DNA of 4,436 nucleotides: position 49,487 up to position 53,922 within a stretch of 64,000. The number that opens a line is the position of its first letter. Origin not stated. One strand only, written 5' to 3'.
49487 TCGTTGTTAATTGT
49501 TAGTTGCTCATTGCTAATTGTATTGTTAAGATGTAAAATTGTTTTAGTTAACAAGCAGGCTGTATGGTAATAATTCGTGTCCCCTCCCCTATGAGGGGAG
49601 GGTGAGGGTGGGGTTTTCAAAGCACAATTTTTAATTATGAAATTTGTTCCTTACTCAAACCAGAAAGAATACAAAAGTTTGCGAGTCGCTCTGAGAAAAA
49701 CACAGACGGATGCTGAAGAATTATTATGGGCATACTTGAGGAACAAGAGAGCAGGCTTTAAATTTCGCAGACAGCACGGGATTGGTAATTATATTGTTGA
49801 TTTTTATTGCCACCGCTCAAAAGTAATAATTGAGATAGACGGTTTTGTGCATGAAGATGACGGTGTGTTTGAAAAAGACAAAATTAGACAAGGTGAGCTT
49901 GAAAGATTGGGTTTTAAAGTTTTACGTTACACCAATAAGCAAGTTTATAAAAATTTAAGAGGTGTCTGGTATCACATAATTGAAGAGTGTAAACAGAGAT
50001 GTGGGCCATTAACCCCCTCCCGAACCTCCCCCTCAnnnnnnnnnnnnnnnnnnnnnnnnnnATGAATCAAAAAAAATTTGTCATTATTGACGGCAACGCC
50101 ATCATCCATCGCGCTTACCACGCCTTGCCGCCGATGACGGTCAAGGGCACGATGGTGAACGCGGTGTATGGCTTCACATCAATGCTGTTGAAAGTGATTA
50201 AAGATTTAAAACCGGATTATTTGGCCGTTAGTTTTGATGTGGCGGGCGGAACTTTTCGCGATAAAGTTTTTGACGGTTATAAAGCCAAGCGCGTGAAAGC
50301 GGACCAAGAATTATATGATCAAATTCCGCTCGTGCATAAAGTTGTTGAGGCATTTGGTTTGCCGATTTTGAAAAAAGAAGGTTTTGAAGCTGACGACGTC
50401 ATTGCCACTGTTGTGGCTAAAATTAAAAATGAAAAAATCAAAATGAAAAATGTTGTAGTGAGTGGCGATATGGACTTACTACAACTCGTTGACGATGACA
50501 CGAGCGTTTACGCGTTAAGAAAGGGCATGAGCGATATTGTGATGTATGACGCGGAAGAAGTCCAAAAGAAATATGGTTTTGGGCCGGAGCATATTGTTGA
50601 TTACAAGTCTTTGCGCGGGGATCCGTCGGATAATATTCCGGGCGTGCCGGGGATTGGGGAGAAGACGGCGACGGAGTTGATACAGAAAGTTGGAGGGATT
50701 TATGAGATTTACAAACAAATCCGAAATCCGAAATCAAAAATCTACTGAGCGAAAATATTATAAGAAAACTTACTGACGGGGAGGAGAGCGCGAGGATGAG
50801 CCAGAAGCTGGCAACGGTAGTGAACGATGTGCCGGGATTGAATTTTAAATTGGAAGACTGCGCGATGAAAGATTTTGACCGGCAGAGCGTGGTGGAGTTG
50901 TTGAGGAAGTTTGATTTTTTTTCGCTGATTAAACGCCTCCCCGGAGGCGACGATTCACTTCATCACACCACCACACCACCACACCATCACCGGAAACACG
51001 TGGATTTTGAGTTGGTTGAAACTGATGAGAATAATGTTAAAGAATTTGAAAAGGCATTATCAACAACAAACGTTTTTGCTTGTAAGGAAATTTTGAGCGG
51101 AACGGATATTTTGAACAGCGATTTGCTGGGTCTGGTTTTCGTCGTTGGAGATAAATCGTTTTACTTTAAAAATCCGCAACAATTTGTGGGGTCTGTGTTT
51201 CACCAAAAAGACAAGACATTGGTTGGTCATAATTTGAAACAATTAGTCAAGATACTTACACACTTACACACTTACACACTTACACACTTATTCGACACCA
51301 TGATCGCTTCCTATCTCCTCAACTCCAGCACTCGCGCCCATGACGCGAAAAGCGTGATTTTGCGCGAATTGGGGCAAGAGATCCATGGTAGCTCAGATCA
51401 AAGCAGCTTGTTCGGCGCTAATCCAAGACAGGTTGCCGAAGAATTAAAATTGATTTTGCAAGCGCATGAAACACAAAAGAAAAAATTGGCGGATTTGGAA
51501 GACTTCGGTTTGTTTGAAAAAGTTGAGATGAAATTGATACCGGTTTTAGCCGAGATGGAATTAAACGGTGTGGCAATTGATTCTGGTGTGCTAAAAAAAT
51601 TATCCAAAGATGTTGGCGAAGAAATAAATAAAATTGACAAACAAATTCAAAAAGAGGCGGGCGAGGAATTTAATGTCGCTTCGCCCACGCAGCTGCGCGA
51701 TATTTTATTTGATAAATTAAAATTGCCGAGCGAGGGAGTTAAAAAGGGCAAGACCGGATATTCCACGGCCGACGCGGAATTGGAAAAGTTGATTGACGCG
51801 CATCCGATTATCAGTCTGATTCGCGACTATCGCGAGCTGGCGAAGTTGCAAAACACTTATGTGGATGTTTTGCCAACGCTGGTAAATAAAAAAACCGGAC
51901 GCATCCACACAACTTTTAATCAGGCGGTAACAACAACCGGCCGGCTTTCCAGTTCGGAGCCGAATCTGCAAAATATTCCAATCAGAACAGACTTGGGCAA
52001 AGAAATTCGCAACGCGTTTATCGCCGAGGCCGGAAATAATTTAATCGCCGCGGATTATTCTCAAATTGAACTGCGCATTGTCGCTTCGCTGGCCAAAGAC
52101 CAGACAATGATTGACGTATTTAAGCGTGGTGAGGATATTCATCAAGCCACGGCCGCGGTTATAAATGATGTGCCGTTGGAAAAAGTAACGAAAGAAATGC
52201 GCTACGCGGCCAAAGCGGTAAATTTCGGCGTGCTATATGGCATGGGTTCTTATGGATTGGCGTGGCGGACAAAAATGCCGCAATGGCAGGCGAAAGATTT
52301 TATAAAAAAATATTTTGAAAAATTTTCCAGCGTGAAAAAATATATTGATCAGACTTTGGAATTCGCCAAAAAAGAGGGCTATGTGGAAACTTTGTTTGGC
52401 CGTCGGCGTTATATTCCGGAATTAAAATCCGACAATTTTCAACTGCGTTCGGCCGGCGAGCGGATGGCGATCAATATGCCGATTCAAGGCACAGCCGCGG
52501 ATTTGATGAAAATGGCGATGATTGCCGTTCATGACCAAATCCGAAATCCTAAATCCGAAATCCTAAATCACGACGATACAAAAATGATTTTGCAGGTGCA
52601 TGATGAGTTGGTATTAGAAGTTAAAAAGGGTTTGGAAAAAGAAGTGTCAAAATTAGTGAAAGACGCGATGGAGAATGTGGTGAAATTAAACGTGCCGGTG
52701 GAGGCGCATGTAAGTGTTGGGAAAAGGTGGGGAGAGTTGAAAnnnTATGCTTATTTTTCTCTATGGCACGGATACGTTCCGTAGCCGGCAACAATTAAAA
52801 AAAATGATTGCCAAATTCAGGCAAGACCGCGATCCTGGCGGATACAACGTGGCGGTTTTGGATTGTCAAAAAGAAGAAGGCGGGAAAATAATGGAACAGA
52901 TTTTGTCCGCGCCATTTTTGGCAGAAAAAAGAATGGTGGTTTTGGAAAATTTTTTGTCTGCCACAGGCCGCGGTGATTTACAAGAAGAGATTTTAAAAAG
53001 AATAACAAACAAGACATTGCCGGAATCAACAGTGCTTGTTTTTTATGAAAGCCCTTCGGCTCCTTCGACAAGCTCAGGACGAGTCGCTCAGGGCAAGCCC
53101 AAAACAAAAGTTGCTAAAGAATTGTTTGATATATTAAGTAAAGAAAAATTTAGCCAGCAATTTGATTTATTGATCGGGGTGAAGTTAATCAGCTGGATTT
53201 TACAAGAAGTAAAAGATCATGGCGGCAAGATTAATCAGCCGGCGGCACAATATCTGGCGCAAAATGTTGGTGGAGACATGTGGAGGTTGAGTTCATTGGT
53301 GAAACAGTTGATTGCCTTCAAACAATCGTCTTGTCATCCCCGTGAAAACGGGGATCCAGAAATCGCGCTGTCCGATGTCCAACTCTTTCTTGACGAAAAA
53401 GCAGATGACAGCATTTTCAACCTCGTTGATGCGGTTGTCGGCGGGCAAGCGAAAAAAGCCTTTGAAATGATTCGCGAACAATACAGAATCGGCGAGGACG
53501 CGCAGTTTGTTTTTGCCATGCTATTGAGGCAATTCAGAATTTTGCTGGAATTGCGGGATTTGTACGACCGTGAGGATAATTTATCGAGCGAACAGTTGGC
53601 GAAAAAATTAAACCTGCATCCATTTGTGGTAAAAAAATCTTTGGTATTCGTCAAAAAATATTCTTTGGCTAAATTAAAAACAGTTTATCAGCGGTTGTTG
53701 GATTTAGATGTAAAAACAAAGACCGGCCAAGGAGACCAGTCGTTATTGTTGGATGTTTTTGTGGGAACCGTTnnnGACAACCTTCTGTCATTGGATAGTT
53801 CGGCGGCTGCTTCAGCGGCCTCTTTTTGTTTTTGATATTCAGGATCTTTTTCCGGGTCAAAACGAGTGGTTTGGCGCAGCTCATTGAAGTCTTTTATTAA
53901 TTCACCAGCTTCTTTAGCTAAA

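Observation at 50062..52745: polA is split exactly at a heptanucleotide repeat; deleting two AAATCCG units restores one ORF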

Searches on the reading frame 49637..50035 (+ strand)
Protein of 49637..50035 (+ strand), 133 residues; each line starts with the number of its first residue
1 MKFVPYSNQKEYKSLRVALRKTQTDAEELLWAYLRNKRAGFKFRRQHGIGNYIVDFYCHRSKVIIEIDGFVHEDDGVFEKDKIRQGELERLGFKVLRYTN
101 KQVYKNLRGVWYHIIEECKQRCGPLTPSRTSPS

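Call 7: search_protein_families(library=pfam, proteins=[window:49637-50035:+])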
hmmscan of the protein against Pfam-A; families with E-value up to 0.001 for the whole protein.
window:49637-50035:+ (133 aa): 2 families
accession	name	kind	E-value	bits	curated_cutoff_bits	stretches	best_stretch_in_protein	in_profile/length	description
PF04480.18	DUF559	-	2e-32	111.7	20.6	1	15-118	6-108/109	Protein of unknown function (DUF559)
PF18741.7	MTES_1575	-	2.7e-09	37.4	38.2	1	37-116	10-94/96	REase_MTES_1575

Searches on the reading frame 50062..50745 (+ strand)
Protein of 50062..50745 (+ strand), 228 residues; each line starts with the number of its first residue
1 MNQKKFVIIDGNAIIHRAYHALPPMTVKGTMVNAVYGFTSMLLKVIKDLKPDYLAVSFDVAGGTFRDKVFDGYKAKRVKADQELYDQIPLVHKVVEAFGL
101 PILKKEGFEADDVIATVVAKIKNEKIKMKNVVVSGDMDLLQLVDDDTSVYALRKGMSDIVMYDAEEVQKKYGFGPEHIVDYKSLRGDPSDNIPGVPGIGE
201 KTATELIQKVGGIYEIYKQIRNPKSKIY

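Call 7: search_protein_families(library=pfam, proteins=[window:50062-50745:+])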
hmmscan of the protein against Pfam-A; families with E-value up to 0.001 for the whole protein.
window:50062-50745:+ (228 aa): 2 families
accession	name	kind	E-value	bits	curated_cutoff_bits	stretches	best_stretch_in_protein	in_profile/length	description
PF02739.22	5_3_exonuc_N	-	1.4e-53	181.4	34.3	1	5-172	1-164/164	5'-3' exonuclease, N-terminal resolvase-like domain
PF01367.25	5_3_exonuc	-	4.3e-19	69.2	40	1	175-224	3-52/97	5'-3' exonuclease, C-terminal SAM fold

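Call 23: list_cluster_members(proteins=[P0003, window:50062-50745:+, window:50796-52742:+, window:52747-53772:+])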
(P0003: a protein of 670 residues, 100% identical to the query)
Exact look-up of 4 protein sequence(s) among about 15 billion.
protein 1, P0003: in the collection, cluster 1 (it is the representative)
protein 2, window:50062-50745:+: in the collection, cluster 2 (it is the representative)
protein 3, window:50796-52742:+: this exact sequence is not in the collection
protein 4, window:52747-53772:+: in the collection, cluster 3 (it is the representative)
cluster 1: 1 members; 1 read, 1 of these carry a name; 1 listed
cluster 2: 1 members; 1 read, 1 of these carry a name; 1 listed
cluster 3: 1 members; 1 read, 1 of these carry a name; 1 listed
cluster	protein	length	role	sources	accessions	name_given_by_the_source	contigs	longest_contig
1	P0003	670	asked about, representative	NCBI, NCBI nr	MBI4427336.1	MAG: DNA polymerase I [Candidatus Magasanikbacteria bacterium] | DNA polymerase I [Candidatus Magasanikbacteria bacterium]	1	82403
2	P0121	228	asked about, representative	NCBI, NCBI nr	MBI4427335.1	MAG: hypothetical protein HY569_02560 [Candidatus Magasanikbacteria bacterium] | hypothetical protein [Candidatus Magasanikbacteria bacterium]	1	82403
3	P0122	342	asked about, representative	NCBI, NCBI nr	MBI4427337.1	MAG: DNA polymerase III subunit delta [Candidatus Magasanikbacteria bacterium] | DNA polymerase III subunit delta [Candidatus Magasanikbacteria bacterium]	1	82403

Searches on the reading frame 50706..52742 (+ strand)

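Call 7: search_protein_families(library=pfam, proteins=[window:50706-52742:+])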
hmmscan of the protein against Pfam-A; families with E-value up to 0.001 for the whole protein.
window:50706-52742:+ (679 aa): 4 families
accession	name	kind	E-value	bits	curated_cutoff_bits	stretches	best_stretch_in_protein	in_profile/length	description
PF00476.26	DNA_pol_A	-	1.1e-156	522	34.3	1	295-677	3-381/381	DNA polymerase family A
PF22619.2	DNA_polI_exo1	-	2.4e-05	24.6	27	1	137-220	12-99/140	DNA polymerase I, ribonuclease H-like domain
PF01367.25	5_3_exonuc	-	9.1e-05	23.3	40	1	14-59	52-96/97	5'-3' exonuclease, C-terminal SAM fold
PF01612.26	DNA_pol_A_exo1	-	0.0005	20.4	23.6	0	159-223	66-129/173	3'-5' exonuclease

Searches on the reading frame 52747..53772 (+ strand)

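Call 7: search_protein_families(library=pfam, proteins=[window:52747-53772:+])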
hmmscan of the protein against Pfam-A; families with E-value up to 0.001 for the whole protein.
window:52747-53772:+ (342 aa): 3 families
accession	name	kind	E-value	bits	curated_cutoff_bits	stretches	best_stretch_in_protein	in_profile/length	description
PF21694.2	DNA_pol3_delta_C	-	2.6e-27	95.7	27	1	221-339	2-118/121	DNA polymerase III delta subunit, C-terminal domain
PF06144.19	DNA_pol3_delta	-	9.3e-09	35.8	21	1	4-100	2-99/124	DNA polymerase III, delta subunit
PF12169.13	DNA_pol3_gamma3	-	0.00019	21.6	24.4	1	221-279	16-74/143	DNA polymerase III subunits gamma and tau domain III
